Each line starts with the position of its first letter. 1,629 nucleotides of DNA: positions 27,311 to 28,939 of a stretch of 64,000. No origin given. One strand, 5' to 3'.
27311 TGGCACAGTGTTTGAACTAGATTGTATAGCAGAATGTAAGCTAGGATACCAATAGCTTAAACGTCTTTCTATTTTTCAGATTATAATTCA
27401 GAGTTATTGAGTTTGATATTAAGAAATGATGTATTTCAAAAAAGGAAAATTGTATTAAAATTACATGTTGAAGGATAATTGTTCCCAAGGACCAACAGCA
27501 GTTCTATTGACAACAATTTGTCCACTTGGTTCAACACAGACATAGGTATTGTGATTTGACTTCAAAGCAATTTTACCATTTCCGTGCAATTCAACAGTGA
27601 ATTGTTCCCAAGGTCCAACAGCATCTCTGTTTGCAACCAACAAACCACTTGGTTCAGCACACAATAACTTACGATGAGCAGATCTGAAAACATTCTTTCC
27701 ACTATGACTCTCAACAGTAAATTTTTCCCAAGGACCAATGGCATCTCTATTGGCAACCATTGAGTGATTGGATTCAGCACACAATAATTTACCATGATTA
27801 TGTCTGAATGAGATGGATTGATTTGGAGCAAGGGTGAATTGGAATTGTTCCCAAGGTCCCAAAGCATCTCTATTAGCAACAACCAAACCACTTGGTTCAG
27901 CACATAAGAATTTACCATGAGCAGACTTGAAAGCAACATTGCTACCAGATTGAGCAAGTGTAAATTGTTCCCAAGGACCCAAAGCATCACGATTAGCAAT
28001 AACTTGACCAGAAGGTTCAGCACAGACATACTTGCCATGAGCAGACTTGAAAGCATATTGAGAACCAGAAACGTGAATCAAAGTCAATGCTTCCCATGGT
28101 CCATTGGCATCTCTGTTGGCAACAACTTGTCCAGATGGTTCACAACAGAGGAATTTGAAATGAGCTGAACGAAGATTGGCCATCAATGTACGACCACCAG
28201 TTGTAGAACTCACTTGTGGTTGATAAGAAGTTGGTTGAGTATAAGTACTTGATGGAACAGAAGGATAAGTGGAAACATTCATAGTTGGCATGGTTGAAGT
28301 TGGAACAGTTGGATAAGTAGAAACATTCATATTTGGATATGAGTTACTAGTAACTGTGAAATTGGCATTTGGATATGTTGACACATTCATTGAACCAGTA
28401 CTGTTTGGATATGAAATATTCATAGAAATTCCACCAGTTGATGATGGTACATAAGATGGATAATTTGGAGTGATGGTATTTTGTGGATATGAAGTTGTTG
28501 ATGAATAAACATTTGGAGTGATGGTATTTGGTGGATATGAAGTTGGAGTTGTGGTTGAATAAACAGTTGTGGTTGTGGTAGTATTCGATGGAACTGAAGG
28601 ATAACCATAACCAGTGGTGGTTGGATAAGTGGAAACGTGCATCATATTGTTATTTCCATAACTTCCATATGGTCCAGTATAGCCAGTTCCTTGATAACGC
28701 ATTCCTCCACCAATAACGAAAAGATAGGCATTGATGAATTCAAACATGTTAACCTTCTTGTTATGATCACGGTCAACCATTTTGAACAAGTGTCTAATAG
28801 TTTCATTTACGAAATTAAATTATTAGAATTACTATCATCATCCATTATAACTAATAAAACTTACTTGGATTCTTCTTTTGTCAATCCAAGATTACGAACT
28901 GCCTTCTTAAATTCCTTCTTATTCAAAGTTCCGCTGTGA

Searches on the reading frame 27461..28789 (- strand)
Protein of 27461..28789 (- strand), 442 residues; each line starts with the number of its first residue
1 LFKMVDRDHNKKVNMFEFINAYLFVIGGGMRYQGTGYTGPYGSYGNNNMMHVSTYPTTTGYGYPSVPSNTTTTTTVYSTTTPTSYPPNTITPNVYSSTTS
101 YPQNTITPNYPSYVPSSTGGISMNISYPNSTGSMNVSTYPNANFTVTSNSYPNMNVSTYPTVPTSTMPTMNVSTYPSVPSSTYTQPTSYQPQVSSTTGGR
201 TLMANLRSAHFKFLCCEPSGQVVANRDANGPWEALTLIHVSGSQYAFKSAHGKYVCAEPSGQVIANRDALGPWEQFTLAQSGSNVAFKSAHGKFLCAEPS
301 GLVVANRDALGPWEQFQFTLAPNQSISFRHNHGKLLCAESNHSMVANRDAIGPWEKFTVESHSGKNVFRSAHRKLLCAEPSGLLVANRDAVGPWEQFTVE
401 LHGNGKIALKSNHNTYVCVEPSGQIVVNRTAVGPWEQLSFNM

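Call 34: search_protein_families(library=pfam, proteins=[window:27461-28789:-], max_evalue=0.01)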
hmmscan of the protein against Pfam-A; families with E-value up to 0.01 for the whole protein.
window:27461-28789:- (442 aa): 4 families
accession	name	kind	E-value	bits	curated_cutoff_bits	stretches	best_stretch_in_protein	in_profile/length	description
PF06229.18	FRG1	-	9.3e-31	107.5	27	4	230-278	25-73/189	FRG1-like domain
PF06268.19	Fascin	-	2.2e-25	89.3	23.1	2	217-317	9-107/108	Fascin domain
PF25490.1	DUF7910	-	2.3e-16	60.6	35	2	211-280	18-92/140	Domain of unknown function (DUF7910)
PF00167.24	FGF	-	0.0012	19.3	24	0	211-268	11-69/124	Fibroblast growth factor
